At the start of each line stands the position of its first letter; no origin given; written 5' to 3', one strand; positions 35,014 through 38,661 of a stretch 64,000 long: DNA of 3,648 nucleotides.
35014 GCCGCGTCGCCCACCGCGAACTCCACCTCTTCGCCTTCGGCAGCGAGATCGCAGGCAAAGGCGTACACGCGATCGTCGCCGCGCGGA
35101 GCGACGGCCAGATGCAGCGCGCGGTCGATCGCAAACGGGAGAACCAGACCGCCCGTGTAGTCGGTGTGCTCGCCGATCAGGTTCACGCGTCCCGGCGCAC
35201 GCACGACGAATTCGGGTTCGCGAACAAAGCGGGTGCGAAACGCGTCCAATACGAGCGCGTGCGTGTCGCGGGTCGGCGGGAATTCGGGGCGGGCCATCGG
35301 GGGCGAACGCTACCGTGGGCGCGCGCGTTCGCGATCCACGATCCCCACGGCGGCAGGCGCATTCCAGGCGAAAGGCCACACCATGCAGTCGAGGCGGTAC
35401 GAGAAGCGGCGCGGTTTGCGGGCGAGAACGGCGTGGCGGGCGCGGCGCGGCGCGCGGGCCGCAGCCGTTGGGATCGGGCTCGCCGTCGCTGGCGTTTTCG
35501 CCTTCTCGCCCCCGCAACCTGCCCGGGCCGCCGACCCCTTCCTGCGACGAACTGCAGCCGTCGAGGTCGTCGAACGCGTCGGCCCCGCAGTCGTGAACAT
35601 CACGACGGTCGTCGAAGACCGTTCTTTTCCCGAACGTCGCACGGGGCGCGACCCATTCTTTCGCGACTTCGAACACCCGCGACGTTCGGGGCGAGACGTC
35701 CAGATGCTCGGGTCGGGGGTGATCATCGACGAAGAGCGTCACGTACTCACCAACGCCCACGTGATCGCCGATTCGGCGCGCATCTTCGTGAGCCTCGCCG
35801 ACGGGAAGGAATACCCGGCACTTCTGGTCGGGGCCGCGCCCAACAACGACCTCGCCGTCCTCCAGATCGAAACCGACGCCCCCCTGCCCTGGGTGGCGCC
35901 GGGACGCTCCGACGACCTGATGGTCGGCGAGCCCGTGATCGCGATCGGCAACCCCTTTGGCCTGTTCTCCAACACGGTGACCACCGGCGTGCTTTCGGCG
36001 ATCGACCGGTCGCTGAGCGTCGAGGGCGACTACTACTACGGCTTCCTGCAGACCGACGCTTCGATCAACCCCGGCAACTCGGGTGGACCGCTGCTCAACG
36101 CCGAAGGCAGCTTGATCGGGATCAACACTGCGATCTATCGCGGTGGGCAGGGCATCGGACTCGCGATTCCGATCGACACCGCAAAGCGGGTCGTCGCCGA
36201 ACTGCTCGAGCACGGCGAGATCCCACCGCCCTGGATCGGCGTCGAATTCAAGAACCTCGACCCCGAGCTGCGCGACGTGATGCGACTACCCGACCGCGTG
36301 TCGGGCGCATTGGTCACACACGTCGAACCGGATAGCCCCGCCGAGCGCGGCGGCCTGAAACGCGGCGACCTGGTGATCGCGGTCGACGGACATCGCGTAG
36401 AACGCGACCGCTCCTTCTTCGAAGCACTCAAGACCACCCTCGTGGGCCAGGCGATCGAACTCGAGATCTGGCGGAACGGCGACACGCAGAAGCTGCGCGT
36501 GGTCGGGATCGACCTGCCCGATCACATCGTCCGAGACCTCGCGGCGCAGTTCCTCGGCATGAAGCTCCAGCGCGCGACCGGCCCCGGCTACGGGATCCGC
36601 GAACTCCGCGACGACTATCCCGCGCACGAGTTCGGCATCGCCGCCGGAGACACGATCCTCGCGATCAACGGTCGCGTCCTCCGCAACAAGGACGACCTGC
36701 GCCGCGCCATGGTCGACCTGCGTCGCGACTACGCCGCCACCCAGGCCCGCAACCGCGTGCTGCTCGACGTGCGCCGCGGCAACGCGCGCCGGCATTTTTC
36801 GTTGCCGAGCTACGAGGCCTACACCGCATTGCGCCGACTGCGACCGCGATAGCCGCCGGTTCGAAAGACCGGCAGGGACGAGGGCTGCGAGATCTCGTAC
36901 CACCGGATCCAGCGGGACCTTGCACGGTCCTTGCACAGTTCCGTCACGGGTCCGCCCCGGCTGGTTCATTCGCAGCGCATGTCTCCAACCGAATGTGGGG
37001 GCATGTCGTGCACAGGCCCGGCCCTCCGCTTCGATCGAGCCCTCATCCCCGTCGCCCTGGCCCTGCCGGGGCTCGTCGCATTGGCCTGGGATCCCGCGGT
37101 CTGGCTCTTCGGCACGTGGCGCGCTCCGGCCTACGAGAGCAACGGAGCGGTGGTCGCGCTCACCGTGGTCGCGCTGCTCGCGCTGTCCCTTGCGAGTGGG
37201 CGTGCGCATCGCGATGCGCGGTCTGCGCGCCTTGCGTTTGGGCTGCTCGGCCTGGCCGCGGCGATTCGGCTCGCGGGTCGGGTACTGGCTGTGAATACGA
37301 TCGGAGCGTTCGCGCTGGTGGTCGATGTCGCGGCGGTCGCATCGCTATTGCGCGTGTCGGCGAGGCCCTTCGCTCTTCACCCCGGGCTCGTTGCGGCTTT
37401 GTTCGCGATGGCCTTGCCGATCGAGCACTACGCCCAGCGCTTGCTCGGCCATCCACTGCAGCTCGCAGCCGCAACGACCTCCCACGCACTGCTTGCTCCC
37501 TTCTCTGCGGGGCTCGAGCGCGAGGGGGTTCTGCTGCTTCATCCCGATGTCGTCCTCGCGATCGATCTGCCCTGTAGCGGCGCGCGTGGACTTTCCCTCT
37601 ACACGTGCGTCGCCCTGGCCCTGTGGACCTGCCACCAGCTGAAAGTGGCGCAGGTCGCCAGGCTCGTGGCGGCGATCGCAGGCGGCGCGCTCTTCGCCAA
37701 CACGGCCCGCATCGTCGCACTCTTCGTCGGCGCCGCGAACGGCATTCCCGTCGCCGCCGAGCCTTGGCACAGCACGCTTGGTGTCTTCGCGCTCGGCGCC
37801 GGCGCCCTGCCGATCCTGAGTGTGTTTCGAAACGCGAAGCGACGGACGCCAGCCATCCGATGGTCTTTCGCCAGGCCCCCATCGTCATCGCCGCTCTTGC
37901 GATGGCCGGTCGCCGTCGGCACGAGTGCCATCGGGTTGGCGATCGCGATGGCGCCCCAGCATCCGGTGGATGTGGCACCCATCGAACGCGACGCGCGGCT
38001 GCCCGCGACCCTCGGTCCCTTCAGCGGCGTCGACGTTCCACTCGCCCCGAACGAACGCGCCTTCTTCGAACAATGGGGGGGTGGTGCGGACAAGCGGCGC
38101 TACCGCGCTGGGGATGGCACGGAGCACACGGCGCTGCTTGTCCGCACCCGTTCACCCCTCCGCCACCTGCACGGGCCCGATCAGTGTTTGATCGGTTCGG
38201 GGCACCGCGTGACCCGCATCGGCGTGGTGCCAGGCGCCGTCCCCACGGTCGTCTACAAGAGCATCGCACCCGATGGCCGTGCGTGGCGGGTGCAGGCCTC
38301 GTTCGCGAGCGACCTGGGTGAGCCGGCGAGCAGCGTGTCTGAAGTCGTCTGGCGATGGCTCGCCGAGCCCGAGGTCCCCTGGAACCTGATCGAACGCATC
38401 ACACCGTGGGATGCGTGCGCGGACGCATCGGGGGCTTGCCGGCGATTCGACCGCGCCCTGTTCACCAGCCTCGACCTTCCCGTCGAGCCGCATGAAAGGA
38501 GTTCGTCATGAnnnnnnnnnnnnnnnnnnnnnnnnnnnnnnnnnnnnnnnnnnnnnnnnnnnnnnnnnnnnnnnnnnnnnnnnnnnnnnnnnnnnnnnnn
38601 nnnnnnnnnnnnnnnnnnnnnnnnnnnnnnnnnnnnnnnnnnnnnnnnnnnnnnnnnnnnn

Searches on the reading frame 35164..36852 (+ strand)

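Call 19: search_protein_families(library=pfam, proteins=[window:35164-36852:+], max_evalue=0.0001)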
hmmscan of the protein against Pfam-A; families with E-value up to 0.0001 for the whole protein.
window:35164-36852:+ (562 aa): 6 families
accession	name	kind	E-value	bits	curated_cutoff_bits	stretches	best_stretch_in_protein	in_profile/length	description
PF13365.12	Trypsin_2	-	1e-35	124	27.6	1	183-320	1-144/144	Trypsin-like peptidase domain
PF13180.12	PDZ_2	-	2.8e-21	76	27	1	357-446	2-78/80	PDZ domain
PF17820.7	PDZ_6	-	2.1e-19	69.5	27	2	384-437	2-54/54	PDZ domain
PF00089.32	Trypsin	-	2.9e-17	63.7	20.6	1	181-342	25-218/220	Trypsin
PF00595.29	PDZ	-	1.1e-12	48.6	23.2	1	379-414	24-59/81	PDZ domain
PF14685.13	PDZ_Tricorn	-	3.6e-07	30.5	25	0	389-443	29-85/88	Tricorn protease PDZ domain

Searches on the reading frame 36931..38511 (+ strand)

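Call 19: search_protein_families(library=pfam, proteins=[window:36931-38511:+], max_evalue=0.0001)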
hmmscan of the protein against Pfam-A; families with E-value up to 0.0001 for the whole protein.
window:36931-38511:+ (526 aa): 1 family
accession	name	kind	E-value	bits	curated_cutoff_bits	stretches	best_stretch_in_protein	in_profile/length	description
PF09721.15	Exosortase_EpsH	-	8.6e-20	71.6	25.7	1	47-299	3-251/254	Transmembrane exosortase (Exosortase_EpsH)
